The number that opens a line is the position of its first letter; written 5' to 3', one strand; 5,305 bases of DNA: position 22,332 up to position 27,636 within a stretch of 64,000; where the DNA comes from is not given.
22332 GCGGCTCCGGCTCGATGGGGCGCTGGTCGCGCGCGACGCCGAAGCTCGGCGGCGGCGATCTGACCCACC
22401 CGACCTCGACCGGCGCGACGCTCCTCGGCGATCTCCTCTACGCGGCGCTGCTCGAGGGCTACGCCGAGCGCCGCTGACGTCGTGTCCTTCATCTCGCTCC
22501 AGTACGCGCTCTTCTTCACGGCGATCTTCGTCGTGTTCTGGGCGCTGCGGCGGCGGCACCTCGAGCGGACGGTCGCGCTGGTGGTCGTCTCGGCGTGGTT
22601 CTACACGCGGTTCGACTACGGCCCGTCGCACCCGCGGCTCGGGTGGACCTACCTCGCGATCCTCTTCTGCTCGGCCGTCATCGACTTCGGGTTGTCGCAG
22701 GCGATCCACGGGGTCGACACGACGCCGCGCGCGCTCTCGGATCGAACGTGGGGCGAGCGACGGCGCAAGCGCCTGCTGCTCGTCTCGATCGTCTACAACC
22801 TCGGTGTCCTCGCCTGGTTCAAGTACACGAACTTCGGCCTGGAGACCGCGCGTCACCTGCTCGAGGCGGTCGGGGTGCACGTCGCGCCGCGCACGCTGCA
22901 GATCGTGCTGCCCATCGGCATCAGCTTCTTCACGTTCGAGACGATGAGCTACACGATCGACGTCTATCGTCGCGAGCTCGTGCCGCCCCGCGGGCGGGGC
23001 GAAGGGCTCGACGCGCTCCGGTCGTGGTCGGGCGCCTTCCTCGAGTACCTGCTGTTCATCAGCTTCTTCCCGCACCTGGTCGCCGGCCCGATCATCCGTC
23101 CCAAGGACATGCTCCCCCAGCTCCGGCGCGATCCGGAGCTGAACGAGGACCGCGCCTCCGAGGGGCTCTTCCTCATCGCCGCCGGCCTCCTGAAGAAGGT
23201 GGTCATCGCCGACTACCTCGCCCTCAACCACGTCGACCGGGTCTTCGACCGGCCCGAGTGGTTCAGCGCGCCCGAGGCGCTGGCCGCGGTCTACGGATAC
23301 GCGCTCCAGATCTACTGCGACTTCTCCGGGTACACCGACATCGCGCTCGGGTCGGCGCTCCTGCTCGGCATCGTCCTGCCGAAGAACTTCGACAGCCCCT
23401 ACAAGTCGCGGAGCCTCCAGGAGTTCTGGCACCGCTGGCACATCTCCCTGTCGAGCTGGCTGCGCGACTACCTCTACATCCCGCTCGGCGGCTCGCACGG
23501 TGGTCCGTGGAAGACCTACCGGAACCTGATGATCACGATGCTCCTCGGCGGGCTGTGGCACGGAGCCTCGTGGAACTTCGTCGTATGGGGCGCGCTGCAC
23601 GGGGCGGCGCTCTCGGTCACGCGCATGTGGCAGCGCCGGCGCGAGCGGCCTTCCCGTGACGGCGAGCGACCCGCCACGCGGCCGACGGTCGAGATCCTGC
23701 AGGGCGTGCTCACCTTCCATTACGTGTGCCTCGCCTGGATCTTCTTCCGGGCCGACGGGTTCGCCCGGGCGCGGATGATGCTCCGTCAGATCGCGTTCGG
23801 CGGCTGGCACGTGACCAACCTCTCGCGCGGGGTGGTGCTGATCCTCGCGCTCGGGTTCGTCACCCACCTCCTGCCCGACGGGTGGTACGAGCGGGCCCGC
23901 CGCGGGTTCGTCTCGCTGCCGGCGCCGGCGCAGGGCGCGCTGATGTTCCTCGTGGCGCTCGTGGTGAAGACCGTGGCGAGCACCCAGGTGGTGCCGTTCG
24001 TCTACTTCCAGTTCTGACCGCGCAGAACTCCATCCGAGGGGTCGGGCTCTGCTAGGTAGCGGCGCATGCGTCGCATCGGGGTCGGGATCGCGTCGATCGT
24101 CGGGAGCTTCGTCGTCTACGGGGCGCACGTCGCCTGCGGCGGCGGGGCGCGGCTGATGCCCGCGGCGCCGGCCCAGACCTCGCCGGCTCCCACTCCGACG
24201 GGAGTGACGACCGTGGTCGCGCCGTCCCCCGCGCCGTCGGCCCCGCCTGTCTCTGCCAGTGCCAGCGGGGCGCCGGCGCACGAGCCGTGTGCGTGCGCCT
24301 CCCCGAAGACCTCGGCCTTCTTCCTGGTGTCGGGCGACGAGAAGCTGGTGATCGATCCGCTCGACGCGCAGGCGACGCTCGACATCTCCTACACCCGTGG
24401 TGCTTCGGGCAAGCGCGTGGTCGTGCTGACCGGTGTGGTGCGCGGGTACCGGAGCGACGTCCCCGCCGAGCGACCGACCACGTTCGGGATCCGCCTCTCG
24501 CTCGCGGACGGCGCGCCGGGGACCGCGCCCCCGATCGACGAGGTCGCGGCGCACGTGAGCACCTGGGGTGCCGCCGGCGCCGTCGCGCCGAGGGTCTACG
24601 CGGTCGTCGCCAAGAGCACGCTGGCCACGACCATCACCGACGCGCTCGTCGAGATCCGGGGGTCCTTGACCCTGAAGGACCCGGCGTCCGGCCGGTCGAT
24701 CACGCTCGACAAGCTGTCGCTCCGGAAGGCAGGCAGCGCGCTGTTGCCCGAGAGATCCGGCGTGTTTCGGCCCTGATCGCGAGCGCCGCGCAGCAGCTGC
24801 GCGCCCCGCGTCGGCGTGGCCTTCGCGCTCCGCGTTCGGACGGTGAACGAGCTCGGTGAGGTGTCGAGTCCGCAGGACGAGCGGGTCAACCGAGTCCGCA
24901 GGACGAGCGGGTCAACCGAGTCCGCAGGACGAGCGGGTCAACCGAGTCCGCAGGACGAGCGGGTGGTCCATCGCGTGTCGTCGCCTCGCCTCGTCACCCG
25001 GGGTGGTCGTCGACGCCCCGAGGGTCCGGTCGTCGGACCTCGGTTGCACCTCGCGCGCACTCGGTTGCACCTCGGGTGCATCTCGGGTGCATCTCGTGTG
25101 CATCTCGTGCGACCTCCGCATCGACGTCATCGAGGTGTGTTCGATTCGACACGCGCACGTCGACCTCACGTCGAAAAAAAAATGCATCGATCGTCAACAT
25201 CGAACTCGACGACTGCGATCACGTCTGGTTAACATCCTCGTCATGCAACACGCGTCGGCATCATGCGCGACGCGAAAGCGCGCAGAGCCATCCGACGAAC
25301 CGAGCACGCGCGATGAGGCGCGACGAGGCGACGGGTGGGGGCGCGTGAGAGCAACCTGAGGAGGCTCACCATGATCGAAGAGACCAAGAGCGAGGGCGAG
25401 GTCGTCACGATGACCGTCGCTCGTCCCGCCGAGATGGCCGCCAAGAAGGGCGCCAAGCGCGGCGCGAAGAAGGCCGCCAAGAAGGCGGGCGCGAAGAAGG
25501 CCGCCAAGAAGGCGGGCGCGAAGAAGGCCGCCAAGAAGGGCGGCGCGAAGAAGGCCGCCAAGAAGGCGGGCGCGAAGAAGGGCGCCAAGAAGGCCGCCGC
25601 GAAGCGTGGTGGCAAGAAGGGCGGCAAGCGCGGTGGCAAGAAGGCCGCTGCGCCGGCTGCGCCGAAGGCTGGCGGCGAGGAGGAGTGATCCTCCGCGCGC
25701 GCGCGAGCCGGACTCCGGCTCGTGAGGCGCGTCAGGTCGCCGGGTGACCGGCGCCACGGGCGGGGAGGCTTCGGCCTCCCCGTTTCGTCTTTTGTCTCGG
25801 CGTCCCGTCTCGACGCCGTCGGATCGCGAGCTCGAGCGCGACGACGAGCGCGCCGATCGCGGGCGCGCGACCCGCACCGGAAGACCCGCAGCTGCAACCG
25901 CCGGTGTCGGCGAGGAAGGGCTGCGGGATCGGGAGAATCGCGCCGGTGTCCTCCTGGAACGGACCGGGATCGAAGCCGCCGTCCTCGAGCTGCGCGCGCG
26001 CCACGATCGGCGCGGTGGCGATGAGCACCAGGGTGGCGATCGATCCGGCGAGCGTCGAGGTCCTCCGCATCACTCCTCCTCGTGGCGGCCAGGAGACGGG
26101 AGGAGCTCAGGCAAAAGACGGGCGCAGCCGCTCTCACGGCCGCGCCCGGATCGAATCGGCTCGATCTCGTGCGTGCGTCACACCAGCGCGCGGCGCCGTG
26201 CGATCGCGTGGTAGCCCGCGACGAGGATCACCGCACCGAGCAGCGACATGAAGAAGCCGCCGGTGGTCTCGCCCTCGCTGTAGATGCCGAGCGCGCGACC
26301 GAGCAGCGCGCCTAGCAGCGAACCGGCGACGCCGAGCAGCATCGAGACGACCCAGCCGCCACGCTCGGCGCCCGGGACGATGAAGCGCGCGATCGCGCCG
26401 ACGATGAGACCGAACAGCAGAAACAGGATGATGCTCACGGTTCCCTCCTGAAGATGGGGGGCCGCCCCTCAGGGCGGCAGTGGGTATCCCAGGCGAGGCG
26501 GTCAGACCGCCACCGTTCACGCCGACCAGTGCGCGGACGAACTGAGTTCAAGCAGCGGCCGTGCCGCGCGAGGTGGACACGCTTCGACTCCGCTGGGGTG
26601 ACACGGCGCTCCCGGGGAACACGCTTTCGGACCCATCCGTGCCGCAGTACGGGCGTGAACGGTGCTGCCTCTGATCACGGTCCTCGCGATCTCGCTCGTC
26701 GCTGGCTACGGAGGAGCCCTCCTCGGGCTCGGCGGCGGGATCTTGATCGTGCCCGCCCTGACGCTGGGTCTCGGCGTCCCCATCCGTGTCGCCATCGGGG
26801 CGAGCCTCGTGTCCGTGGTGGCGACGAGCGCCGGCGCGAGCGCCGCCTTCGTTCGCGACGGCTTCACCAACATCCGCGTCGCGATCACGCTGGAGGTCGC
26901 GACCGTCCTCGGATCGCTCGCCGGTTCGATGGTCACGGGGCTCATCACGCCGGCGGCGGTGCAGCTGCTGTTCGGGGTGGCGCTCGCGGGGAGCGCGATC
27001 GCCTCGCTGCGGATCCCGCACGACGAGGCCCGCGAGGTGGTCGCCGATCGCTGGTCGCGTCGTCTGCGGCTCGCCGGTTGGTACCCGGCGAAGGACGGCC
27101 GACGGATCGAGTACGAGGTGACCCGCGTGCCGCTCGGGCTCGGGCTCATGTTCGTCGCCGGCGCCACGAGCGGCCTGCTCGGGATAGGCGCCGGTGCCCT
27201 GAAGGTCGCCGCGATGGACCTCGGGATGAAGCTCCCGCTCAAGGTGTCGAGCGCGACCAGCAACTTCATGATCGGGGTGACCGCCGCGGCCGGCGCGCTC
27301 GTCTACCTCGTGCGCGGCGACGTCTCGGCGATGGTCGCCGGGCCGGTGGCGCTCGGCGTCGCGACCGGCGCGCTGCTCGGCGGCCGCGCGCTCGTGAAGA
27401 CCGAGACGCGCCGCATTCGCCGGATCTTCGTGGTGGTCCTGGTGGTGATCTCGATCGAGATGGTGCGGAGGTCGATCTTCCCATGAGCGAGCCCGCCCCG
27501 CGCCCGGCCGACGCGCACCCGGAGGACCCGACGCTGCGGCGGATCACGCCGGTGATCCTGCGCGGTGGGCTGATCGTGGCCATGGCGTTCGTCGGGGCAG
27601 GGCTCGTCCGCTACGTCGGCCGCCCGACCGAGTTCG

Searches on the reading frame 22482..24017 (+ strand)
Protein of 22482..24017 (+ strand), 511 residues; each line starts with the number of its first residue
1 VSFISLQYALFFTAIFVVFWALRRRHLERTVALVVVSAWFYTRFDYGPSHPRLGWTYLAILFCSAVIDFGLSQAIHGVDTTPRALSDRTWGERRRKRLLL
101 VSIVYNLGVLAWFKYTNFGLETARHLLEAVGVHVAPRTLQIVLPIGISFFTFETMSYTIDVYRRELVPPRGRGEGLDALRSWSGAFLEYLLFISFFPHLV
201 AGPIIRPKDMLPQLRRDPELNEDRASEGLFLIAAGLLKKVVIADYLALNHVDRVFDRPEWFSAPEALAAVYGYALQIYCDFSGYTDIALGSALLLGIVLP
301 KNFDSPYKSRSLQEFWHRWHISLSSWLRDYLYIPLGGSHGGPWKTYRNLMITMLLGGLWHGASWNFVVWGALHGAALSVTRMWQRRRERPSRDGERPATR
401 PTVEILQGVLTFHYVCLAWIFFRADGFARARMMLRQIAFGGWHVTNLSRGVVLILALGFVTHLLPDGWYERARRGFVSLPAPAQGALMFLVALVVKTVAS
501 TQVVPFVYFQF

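Call 99: search_protein_families(library=pfam, proteins=[window:22482-24017:+], max_evalue=0.001)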
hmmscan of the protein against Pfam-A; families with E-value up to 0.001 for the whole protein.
window:22482-24017:+ (511 aa): 2 families
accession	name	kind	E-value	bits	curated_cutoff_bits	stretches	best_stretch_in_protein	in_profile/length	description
PF03062.24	MBOAT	-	3.6e-31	109.1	27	1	186-390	81-304/337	MBOAT, membrane-bound O-acyltransferase family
PF13813.11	MBOAT_2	-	0.00015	22.5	25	1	300-362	2-66/85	Membrane bound O-acyl transferase family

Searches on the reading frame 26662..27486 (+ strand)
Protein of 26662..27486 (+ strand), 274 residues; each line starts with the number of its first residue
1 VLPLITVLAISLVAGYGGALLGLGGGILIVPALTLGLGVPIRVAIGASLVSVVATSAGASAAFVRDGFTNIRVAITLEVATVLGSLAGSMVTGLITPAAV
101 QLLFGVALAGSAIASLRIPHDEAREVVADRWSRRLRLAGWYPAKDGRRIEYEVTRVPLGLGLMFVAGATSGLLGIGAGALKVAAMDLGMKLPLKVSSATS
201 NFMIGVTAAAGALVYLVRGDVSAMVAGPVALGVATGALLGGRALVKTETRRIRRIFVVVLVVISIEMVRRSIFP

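Call 99: search_protein_families(library=pfam, proteins=[window:26662-27486:+], max_evalue=0.001)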
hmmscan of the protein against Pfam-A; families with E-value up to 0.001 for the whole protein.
window:26662-27486:+ (274 aa): 1 family
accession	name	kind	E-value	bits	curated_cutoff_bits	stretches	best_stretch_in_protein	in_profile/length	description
PF01925.25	TauE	-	5.8e-45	154.2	32.6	1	8-267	2-237/237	Sulfite exporter TauE/SafE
